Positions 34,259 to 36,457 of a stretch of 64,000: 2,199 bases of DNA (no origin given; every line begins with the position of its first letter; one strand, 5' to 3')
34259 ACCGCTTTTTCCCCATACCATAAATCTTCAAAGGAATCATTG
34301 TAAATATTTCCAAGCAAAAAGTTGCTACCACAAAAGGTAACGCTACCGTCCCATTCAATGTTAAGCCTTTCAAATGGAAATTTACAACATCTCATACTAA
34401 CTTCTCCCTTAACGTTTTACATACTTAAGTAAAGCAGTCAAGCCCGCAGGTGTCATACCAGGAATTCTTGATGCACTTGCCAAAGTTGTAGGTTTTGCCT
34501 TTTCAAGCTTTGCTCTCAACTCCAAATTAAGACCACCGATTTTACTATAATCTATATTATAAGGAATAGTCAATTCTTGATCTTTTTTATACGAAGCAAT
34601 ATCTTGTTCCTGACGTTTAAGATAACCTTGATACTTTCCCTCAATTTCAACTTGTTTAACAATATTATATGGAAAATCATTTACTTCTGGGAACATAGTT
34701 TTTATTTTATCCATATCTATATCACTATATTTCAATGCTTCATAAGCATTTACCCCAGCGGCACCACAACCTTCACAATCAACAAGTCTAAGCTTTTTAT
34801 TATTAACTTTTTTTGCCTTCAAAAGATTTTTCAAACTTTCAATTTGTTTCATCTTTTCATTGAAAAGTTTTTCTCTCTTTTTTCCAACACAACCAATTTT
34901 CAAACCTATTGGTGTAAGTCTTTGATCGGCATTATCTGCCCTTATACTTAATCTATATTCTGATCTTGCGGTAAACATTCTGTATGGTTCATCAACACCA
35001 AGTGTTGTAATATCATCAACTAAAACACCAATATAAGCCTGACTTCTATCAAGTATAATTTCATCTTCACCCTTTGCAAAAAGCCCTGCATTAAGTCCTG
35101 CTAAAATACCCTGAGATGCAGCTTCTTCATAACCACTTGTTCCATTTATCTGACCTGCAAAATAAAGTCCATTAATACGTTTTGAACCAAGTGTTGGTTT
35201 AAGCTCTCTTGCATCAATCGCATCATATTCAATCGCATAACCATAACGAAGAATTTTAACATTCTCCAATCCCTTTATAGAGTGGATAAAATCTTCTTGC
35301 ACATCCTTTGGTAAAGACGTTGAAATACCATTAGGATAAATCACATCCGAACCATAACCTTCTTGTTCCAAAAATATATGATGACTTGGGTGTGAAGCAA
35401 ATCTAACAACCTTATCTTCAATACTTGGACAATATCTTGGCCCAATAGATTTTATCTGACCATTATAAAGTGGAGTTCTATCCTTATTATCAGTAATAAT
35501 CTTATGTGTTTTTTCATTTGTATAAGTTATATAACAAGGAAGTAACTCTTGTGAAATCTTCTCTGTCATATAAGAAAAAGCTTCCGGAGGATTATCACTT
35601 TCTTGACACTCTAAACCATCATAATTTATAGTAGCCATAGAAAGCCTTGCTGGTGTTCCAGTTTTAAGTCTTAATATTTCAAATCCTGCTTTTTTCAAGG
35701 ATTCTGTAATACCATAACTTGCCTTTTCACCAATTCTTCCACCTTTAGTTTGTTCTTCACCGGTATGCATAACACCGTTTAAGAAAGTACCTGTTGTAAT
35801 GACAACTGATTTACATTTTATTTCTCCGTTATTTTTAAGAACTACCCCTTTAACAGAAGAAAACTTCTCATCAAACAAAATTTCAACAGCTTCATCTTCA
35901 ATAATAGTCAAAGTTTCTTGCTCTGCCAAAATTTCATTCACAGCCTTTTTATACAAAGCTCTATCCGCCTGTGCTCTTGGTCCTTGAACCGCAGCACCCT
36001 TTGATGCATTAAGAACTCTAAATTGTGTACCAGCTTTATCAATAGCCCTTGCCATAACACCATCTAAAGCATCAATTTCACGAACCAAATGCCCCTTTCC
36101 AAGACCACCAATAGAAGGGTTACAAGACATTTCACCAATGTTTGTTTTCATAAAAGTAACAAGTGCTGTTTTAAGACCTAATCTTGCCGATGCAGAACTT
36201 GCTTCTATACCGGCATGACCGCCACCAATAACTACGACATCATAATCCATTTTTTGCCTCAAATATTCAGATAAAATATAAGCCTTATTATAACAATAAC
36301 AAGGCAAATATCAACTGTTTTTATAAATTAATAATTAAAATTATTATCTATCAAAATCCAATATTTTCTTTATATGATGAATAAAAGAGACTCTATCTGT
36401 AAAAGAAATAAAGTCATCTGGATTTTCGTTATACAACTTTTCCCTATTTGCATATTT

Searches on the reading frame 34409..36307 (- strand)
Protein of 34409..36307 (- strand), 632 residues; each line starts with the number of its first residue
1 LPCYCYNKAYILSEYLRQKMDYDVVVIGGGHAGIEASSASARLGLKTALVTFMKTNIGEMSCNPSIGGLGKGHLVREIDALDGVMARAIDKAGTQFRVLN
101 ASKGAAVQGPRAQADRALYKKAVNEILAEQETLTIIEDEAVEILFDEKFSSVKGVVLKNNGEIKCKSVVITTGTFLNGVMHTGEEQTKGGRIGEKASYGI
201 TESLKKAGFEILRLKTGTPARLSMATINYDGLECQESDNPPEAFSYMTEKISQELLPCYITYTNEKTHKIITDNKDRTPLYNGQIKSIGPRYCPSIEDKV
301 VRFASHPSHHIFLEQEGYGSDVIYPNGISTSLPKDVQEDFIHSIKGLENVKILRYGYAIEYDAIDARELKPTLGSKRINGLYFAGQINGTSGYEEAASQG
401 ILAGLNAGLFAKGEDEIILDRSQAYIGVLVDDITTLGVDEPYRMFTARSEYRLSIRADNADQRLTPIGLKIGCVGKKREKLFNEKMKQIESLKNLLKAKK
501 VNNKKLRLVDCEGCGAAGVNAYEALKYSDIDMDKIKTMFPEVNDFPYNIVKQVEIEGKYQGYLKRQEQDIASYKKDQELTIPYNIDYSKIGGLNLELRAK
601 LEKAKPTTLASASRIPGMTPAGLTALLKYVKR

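Call 83: search_protein_families(library=pfam, proteins=[window:34409-36307:-], max_evalue=0.001)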
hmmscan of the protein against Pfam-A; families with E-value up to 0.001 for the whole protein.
window:34409-36307:- (632 aa): 7 families
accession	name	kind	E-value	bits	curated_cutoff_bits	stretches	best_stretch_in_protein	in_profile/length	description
PF01134.28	GIDA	-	4.2e-161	536.8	22.1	1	23-414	1-390/391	Glucose inhibited division protein A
PF13932.14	SAM_GIDA_C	-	1.1e-20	73.6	27.1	1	572-627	2-57/57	tRNA modifying enzyme MnmG/GidA C-terminal helical bundle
PF21680.2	GIDA_C_1st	-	1.1e-17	65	24.7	1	477-567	2-96/96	tRNA modifying enzyme MnmG/GidA C-terminal helical domain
PF07992.20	Pyr_redox_2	-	4.5e-09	36.6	26.1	1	22-184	1-119/291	Pyridine nucleotide-disulphide oxidoreductase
PF12831.13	FAD_oxidored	-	1.4e-07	31.7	27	1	23-165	1-135/416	FAD dependent oxidoreductase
PF03486.20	HI0933_like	-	4.2e-06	26.8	50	0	148-387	138-219/244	HI0933-like protein Rossmann domain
PF00890.30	FAD_binding_2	-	0.00041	20.1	20.4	0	23-52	1-30/414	FAD binding domain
